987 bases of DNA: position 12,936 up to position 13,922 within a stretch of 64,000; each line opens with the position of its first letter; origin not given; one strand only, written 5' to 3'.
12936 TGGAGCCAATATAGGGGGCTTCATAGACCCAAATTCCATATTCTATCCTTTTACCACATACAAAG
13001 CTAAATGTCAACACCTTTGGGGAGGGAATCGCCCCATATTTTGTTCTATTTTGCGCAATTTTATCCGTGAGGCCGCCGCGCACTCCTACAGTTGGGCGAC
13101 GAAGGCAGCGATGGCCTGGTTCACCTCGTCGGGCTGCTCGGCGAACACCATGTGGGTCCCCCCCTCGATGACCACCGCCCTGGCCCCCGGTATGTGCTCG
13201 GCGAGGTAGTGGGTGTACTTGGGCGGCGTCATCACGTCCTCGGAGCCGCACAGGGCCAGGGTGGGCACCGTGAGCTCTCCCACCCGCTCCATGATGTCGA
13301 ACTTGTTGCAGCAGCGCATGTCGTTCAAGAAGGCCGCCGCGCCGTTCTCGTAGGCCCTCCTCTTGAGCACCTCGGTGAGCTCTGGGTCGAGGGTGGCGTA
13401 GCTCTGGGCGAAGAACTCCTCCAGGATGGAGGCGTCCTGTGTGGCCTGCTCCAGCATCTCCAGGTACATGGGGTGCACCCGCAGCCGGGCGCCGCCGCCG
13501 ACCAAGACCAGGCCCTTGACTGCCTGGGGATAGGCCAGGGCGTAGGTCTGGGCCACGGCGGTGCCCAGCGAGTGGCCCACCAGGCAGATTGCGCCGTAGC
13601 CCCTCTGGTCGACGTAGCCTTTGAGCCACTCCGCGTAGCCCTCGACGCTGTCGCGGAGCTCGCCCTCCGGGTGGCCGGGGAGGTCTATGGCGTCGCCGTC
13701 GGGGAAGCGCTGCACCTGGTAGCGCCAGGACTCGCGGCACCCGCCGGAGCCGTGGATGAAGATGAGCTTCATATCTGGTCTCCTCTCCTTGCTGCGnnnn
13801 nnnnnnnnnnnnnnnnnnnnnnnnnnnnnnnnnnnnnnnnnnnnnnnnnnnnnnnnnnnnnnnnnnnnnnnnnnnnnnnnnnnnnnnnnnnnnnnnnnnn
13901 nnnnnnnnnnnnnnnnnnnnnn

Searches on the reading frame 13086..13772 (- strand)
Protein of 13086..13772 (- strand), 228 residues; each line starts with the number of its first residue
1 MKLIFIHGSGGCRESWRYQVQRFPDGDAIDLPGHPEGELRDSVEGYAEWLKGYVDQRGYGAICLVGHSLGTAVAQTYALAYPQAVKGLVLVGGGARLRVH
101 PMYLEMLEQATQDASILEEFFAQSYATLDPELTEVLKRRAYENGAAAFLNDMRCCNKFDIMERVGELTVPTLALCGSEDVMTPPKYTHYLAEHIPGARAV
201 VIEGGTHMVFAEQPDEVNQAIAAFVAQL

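Call 52: search_protein_families(library=pfam, proteins=[window:13086-13772:-])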
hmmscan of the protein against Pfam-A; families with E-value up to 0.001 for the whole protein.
window:13086-13772:- (228 aa): 8 families
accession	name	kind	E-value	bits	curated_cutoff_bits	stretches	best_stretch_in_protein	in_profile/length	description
PF12697.13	Abhydrolase_6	-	3.3e-24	87.2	26.3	1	3-220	1-217/217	Alpha/beta hydrolase family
PF00561.26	Abhydrolase_1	-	7.9e-20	72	25.8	2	3-120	3-127/245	alpha/beta hydrolase fold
PF12146.15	Hydrolase_4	-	1.6e-14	54.2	27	1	42-213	58-238/239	Serine aminopeptidase, S33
PF03096.20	Ndr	-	4.7e-06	26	23.3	1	35-225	74-276/283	Ndr family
PF08386.16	Abhydrolase_4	-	5.4e-05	23.7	21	1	168-226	34-92/103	TAP-like protein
PF12695.13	Abhydrolase_5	-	0.00013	22.2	27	0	164-211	96-144/164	Alpha/beta hydrolase family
PF06821.19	Ser_hydrolase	-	0.00018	21.9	22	0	59-105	54-102/172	Serine hydrolase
PF03959.19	FSH1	-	0.00085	19.5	21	0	166-209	158-201/211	Serine hydrolase (FSH1)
